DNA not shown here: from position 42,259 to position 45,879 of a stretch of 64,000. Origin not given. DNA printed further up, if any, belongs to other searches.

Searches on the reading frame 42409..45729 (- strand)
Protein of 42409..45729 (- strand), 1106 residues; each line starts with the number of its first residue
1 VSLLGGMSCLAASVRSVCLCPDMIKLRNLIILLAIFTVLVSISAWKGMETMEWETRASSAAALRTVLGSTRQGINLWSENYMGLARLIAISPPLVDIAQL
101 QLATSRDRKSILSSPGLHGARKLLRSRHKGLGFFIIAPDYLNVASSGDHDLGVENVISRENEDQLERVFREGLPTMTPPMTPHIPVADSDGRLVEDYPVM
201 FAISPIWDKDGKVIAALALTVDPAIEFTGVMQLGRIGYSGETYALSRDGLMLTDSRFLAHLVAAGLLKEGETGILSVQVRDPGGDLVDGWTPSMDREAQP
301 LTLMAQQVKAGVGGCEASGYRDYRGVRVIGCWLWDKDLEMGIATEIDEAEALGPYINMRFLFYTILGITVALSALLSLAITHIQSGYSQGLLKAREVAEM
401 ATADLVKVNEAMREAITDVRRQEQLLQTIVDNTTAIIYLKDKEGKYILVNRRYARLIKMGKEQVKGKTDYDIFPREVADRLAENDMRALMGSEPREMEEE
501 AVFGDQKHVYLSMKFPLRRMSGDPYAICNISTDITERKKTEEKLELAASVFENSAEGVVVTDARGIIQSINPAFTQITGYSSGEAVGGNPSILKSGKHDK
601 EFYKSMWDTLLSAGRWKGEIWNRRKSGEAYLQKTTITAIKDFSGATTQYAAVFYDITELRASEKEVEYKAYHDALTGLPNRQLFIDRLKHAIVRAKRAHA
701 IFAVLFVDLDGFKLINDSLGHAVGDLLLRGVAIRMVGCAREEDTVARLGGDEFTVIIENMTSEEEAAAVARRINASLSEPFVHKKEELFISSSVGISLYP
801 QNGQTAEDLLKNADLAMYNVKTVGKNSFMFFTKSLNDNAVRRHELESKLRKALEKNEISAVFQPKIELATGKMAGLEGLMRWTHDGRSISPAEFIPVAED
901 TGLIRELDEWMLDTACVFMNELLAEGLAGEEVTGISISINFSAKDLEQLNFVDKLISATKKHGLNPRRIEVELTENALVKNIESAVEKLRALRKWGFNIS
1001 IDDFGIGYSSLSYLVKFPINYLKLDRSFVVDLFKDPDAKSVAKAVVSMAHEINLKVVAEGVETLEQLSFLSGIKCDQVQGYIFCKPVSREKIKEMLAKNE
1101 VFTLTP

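Call 9: search_protein_families(library=pfam, proteins=[window:42409-45729:-], max_evalue=0.01)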
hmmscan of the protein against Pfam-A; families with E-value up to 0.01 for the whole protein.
window:42409-45729:- (1106 aa): 8 families
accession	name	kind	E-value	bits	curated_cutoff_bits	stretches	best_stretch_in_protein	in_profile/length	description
PF00563.25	EAL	-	2.1e-68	230.7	31.3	1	848-1086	3-236/236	EAL domain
PF00990.26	GGDEF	-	1.2e-48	165.4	23.8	1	670-826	1-160/161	Diguanylate cyclase, GGDEF domain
PF08448.16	PAS_4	-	1.1e-28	100.1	23.1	2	431-538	2-109/110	PAS fold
PF13426.13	PAS_9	-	4.2e-20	72.4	27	1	556-658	2-103/103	PAS domain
PF00989.32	PAS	-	4.1e-16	59.4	22.6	1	549-656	5-113/113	PAS fold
PF13188.13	PAS_8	-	9.2e-11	41.7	21.8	1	548-586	4-43/65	PAS domain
PF02743.24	dCache_1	-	5.9e-06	26.4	45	1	57-275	5-184/240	Cache domain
PF08447.18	PAS_3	-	0.00011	22.8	25.6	1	569-650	3-86/89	PAS fold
